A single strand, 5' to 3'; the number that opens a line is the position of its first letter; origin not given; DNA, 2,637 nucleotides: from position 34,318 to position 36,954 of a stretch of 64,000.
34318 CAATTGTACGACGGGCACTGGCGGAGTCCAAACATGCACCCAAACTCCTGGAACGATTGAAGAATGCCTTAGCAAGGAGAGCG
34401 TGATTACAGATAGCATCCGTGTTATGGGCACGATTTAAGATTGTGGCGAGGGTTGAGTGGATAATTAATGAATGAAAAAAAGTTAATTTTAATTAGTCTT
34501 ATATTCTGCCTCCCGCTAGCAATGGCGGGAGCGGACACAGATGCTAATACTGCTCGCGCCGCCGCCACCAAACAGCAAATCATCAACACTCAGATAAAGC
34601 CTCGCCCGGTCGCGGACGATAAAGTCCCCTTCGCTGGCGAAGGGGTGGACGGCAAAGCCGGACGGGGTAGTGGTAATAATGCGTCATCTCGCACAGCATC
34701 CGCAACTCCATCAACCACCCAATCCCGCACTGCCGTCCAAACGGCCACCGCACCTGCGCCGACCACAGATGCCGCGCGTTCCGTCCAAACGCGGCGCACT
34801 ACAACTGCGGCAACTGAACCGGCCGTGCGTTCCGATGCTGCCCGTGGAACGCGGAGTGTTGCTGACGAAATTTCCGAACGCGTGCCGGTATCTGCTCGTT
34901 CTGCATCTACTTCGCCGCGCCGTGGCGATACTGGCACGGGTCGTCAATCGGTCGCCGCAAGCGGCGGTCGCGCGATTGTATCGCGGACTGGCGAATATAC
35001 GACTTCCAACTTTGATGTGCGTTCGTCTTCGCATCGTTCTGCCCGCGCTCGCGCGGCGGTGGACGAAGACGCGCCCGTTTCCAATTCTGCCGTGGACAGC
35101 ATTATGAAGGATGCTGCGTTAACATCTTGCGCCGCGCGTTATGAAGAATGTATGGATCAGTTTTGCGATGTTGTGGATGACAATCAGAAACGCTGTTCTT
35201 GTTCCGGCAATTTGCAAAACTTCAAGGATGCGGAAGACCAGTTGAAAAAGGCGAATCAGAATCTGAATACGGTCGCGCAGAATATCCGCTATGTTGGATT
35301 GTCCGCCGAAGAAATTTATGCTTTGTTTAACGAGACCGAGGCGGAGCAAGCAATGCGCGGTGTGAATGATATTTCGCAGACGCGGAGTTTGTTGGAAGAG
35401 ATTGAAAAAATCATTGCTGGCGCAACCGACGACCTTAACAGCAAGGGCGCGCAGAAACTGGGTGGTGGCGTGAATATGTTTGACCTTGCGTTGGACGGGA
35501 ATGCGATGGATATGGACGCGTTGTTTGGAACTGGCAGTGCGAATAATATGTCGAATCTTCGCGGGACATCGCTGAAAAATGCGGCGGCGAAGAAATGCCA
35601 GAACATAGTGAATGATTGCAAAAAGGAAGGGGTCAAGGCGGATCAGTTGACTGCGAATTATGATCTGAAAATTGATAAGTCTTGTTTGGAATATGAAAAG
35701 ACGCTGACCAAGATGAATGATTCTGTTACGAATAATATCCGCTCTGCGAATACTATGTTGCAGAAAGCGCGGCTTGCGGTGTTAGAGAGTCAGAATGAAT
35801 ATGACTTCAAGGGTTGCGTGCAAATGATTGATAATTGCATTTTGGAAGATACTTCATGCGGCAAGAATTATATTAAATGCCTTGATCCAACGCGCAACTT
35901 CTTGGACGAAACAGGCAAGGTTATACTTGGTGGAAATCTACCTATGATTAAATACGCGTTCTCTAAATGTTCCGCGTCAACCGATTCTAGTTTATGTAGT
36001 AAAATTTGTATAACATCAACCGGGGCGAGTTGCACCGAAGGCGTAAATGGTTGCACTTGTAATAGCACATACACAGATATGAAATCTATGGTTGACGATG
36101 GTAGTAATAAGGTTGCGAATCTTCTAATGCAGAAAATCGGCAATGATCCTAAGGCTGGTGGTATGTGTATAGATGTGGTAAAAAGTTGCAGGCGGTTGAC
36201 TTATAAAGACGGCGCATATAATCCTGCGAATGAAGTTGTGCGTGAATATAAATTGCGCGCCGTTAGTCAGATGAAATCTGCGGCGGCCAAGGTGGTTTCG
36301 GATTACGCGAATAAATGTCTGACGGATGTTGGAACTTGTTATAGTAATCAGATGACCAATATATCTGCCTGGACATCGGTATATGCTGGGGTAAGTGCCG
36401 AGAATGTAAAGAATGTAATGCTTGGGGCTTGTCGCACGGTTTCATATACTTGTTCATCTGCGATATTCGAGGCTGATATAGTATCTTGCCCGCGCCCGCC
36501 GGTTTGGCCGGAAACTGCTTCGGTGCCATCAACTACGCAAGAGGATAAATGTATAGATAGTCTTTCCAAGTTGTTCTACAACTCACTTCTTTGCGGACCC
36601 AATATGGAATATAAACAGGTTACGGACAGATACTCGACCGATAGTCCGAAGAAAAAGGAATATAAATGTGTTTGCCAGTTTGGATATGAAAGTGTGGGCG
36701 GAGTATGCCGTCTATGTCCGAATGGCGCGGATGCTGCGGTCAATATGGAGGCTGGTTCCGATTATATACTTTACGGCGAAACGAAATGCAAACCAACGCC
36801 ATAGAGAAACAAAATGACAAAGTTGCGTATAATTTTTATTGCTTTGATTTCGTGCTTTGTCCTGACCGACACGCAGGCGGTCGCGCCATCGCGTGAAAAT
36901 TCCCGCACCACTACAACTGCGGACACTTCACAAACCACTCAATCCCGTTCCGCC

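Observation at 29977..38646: Array of a large, unrecognised family of Sec-exported proteins defined by an invariant cysteine signature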

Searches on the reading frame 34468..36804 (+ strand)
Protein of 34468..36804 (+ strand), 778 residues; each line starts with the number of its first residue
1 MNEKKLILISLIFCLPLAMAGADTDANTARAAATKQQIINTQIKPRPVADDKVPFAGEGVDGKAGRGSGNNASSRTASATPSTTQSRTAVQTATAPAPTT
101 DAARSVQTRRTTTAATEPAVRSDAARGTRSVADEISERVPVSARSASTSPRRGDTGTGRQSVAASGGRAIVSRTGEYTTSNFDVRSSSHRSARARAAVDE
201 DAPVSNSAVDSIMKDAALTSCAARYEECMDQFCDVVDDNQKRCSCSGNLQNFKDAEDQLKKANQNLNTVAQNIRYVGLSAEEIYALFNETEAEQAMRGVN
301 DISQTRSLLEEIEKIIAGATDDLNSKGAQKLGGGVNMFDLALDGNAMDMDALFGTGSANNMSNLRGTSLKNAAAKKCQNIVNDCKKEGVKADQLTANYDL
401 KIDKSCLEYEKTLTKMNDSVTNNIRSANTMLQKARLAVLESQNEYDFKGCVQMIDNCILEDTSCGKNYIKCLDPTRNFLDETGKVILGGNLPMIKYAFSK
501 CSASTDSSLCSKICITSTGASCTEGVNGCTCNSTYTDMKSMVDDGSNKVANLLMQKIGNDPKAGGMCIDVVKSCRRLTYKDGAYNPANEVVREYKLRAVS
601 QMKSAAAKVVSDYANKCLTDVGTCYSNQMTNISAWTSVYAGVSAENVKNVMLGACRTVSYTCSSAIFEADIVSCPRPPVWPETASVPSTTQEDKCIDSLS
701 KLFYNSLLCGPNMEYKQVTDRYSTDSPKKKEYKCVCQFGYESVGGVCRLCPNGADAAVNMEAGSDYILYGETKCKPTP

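Call 4: search_protein_families(library=pfam, proteins=[window:34468-36804:+], max_evalue=1)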
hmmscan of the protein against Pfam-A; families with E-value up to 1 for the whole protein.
window:34468-36804:+ (778 aa): 1 family
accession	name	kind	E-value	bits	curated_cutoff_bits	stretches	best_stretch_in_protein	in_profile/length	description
PF02222.28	ATP-grasp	-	0.026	14.6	27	1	216-286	80-149/179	ATP-grasp domain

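Call 6: search_protein_families(library=ncbifam, proteins=[window:34468-36804:+], max_evalue=1)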
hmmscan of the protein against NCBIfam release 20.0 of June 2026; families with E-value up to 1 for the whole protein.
window:34468-36804:+ (778 aa): 2 families
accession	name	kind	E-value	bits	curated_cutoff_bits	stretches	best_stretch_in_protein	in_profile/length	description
NF005606.0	PRK07352.1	equivalog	0.077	12.7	137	1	249-327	57-129/175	F0F1 ATP synthase subunit B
TIGR04527.1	mycoplas_twoTM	subfamily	0.084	12.5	125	0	374-431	85-140/248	MG_279/MG_280 family protein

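Call 75: search_protein_families(library=phrogs, proteins=[window:34468-36804:+], max_evalue=0.01)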
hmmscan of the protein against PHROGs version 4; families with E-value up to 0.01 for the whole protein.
window:34468-36804:+ (778 aa): 0 families
